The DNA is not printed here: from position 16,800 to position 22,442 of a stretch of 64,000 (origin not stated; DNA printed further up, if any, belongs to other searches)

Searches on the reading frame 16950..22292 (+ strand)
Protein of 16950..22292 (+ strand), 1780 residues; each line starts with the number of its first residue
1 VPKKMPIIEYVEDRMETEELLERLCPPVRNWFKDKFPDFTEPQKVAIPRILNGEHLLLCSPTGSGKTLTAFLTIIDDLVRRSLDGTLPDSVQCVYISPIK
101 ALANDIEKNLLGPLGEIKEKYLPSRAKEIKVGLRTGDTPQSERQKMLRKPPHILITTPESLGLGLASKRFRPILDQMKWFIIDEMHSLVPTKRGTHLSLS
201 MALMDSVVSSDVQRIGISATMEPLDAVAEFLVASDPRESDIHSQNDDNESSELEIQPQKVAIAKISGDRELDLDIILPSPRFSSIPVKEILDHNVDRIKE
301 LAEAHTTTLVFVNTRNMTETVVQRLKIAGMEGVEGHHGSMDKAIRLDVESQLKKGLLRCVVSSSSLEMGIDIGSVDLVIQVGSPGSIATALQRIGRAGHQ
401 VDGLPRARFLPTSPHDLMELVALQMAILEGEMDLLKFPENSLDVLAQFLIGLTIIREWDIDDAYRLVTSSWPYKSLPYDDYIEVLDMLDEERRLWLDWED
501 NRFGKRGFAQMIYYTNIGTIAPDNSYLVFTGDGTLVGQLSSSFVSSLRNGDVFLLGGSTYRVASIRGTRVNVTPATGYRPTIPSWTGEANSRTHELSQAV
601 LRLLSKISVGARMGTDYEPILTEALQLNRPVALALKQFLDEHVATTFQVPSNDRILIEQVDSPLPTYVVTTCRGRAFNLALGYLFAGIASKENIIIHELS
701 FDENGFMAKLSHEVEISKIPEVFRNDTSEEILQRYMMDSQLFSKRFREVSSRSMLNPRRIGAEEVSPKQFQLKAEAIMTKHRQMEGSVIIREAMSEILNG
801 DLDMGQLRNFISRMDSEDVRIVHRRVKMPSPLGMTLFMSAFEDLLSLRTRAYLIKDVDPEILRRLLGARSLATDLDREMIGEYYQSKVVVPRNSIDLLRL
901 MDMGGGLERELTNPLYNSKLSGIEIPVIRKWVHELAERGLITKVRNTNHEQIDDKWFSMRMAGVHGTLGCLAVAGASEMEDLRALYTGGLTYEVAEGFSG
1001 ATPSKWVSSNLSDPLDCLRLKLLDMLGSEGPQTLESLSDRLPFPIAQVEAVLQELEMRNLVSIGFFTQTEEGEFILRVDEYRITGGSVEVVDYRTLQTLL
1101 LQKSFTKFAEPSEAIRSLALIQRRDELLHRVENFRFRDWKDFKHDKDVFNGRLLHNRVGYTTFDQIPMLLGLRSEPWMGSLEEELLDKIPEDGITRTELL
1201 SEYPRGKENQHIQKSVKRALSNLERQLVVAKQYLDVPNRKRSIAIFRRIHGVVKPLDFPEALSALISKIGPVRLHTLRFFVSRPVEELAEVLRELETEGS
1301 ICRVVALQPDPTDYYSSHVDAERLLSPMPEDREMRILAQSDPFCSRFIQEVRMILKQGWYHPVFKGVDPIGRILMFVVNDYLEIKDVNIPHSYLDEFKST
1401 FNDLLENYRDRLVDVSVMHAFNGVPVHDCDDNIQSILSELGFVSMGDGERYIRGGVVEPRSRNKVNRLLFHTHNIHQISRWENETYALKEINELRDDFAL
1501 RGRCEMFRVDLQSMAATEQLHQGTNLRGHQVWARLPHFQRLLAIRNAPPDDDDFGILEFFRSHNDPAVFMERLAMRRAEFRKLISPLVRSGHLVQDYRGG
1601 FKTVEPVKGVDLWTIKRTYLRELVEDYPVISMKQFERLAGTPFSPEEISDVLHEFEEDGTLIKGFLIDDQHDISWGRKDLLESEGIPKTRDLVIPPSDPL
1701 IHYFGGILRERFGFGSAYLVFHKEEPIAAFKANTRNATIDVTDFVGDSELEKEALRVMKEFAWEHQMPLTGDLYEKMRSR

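Call 19: search_protein_families(library=pfam, proteins=[window:16950-22292:+], max_evalue=0.001)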
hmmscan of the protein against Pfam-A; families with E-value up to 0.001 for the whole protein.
window:16950-22292:+ (1780 aa): 6 families
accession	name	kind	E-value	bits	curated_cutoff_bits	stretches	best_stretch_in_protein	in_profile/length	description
PF08494.16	DEAD_assoc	-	7.3e-32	111.2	23.5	1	649-833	1-191/191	DEAD/H associated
PF00270.35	DEAD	-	1.3e-30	106.7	26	1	40-222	1-161/167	DEAD/DEAH box helicase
PF19306.5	WH_Lhr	-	1.9e-28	99.4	27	1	426-578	2-164/168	Large helicase-related protein, winged helix domain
PF00271.37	Helicase_C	-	2.4e-19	70.1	23.5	1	299-398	7-107/110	Helicase conserved C-terminal domain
PF04851.21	ResIII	-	2e-07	31.5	22.5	1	40-222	5-163/164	Type III restriction enzyme, res subunit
PF17782.7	DprA_WH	-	7.1e-05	23.2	22.9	0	1013-1061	8-55/61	DprA winged helix domain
